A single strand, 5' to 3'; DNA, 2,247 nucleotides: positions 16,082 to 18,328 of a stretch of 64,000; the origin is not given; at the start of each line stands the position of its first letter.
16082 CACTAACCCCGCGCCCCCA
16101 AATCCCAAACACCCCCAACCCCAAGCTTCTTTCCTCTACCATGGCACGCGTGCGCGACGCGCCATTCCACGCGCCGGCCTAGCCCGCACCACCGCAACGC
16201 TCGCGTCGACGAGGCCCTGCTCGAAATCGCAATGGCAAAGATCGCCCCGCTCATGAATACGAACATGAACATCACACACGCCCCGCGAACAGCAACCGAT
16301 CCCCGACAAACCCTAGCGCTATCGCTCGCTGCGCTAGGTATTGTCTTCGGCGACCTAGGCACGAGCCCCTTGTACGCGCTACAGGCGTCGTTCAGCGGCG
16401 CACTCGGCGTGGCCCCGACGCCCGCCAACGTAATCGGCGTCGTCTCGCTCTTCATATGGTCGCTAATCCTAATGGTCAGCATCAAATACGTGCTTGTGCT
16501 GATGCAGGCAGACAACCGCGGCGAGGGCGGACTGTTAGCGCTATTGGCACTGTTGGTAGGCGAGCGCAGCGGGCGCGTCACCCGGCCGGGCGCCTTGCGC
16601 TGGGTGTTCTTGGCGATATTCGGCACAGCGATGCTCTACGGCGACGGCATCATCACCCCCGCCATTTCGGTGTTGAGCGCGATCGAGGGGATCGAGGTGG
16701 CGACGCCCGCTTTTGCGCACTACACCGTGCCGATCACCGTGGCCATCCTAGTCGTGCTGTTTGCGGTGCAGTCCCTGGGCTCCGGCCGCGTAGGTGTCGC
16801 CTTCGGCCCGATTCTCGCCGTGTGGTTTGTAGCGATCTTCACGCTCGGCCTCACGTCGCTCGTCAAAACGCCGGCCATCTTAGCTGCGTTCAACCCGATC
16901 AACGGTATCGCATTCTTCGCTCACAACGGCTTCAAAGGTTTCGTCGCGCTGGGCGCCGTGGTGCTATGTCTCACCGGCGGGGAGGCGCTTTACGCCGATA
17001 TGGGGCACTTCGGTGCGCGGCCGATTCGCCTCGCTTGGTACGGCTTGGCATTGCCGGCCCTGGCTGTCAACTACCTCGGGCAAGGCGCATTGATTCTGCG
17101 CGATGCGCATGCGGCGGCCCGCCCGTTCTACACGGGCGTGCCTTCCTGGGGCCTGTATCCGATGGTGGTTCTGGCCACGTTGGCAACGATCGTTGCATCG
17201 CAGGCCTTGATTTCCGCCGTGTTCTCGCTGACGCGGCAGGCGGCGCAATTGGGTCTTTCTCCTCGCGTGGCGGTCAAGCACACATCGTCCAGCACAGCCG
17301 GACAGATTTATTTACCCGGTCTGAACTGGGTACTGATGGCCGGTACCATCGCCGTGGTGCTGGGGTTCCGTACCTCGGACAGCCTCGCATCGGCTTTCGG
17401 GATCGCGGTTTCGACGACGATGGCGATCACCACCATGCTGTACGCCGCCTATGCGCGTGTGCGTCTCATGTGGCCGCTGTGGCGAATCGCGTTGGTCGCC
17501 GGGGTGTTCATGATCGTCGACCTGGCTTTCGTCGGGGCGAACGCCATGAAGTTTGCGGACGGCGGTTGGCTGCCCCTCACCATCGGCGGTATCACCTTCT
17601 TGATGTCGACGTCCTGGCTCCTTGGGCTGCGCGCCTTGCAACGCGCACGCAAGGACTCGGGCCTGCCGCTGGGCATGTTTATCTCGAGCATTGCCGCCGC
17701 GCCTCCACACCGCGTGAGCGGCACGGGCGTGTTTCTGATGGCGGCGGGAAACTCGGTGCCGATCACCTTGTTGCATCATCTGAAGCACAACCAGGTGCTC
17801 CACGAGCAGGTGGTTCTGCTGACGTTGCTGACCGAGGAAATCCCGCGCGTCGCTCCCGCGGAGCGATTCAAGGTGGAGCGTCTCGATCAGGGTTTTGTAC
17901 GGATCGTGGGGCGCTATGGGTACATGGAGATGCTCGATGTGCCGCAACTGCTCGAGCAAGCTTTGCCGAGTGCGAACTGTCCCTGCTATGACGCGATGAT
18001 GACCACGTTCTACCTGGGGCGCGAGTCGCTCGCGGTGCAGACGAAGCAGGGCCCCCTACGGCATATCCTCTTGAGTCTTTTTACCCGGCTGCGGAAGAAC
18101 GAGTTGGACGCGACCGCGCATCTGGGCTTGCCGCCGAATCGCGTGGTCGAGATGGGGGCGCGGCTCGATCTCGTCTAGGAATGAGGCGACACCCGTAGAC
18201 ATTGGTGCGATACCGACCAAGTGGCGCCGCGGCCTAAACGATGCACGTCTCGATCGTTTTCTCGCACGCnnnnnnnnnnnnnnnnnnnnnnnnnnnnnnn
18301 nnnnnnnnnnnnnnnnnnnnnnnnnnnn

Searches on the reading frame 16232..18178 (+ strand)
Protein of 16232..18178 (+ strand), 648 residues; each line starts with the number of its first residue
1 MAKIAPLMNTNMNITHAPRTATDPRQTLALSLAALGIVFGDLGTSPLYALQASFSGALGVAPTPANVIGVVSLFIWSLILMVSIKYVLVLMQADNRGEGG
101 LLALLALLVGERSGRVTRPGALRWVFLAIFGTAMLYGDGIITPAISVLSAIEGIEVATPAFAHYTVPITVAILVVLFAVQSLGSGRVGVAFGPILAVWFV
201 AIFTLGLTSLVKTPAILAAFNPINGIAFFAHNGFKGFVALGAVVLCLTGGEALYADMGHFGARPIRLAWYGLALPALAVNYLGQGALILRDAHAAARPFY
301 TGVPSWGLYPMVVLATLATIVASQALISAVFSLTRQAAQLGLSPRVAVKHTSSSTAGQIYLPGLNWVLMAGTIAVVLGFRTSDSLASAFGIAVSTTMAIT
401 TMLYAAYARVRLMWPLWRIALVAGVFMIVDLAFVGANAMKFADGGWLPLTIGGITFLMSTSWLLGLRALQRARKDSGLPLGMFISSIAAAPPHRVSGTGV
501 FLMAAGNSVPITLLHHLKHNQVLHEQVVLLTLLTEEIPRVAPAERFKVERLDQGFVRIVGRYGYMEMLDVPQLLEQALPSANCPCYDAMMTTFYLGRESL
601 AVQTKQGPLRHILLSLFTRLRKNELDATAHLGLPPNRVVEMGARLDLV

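Call 17: search_protein_families(library=pfam, proteins=[window:16232-18178:+])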
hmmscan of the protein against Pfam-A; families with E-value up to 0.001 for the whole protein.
window:16232-18178:+ (648 aa): 2 families
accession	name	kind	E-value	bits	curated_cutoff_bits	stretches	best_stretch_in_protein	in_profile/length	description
PF02705.21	K_trans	-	3.4e-174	580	24.8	1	31-484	2-452/454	K+ potassium transporter integral membrane domain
PF22776.1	K_trans_C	-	1.2e-39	135.9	24.8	1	496-646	1-150/151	K+ potassium transporter C-terminal domain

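Call 55: find_homologous_proteins(query=window:16232-18178:+, max_evalue=1e-100)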
Query window:16232-18178:+ (648 aa): 7977 proteins with E <= 1e-100 among 8000 candidates; the best 120 are listed.
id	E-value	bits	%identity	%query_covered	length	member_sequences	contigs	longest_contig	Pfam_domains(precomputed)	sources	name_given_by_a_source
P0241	0.0e+0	1370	99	98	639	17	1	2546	PF02705.22,PF22776.1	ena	-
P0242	0.0e+0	1197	89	96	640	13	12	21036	PF02705.22,PF22776.1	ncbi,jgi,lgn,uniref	ncbi:KUP system potassium uptake protein [Paraburkholderia sp. EB58]|jgi:KUP system potassium uptake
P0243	0.0e+0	1169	84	99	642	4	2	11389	PF02705.22,PF22776.1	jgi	jgi:KUP system potassium uptake protein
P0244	0.0e+0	1166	84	98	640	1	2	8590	PF02705.22,PF22776.1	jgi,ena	jgi:KUP system potassium uptake protein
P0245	0.0e+0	1161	84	99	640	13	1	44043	PF02705.22,PF22776.1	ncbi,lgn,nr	ncbi:K potassium transporter [Burkholderia sp. H160]|nr:K potassium transporter [Burkholderia sp. H1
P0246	0.0e+0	1140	85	96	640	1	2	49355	PF02705.22,PF22776.1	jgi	jgi:KUP system potassium uptake protein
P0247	0.0e+0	1138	83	99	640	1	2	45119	PF02705.22,PF22776.1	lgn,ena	-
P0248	0.0e+0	1137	83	98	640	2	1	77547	PF02705.22,PF22776.1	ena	-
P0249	0.0e+0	1134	83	99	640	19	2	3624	PF02705.22,PF22776.1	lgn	-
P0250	0.0e+0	1131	85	96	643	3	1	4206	PF02705.22,PF22776.1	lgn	-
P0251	0.0e+0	1129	82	98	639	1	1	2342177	PF02705.22,PF22776.1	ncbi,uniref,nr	ncbi:potassium transporter Kup [Trinickia acidisoli]|uniref:potassium transporter Kup n=1 Tax=Trinic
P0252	0.0e+0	1123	84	96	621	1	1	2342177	PF02705.22,PF22776.1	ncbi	-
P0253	0.0e+0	1121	81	99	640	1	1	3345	PF02705.22,PF22776.1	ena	-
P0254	0.0e+0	1110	84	94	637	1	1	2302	PF02705.22,PF22776.1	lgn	-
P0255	0.0e+0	1076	78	99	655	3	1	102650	PF02705.22,PF22776.1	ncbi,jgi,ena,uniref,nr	ncbi:MAG TPA: KUP/HAK/KT family potassium transporter [Paraburkholderia sp.]|uniref:potassium transp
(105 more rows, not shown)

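Call 56: find_encoding_contigs(protein=P0242, flank=10000, max_places=3)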
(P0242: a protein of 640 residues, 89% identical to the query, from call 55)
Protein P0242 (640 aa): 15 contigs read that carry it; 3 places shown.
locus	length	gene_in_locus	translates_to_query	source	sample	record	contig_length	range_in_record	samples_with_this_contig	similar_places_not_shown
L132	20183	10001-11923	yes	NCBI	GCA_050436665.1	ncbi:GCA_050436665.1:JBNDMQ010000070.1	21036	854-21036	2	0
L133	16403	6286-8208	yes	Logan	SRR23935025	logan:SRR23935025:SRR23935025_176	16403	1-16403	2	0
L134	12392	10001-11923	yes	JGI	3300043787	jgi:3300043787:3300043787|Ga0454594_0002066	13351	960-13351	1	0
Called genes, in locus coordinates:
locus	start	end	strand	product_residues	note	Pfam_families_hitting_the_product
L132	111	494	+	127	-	PF04972:BON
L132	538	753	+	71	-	-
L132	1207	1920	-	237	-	PF00072:Response_reg, PF00486:Trans_reg_C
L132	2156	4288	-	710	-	PF00122:E1-E2_ATPase, PF00702:Hydrolase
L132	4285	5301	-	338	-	PF02669:KdpC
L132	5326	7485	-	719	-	PF00122:E1-E2_ATPase, PF00702:Hydrolase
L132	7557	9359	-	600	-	PF03814:KdpA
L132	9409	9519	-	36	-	PF09604:Potass_KdpF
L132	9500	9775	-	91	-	-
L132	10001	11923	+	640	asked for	PF02705:K_trans, PF22776:K_trans_C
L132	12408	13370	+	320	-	PF12852:Cupin_6, PF12833:HTH_18, PF00165:HTH_AraC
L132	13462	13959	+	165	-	PF02870:Methyltransf_1N, PF01035:DNA_binding_1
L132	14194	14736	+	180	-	PF02627:CMD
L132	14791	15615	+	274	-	PF13714:PEP_mutase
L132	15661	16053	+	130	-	PF01042:Ribonuc_L-PSP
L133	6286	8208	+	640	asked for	PF02705:K_trans, PF22776:K_trans_C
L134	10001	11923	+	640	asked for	PF02705:K_trans, PF22776:K_trans_C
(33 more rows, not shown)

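Call 57: find_encoding_contigs(protein=P0251, flank=10000, max_places=2)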
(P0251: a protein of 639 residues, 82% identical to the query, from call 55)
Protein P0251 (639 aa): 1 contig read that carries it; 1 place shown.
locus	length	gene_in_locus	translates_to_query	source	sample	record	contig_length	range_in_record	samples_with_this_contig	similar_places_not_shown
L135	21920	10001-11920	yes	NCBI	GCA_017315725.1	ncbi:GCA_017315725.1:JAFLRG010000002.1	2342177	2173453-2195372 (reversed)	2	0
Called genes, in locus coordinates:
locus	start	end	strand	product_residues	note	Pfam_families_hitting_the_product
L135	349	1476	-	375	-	PF13483:Lactamase_B_3, PF12706:Lactamase_B_2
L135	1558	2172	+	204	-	PF00440:TetR_N, PF14246:TetR_C_7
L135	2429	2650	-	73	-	-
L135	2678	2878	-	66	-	-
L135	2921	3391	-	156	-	-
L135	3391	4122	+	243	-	PF00072:Response_reg, PF00486:Trans_reg_C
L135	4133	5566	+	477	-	PF00672:HAMP, PF00512:HisKA (weak), PF02518:HATPase_c, PF13581:HATPase_c_2 (weak)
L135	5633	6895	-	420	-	-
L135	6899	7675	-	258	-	PF17131:TP_0789-like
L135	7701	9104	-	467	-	PF12704:MacB_PCD (weak), PF02687:FtsX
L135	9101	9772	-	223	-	PF00005:ABC_tran, PF02463:SMC_N (faint), PF13304:AAA_21 (faint)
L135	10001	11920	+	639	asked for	PF02705:K_trans, PF22776:K_trans_C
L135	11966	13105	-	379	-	PF00015:MCPsignal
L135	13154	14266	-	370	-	PF13609:Porin_4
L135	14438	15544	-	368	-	PF03736:EPTP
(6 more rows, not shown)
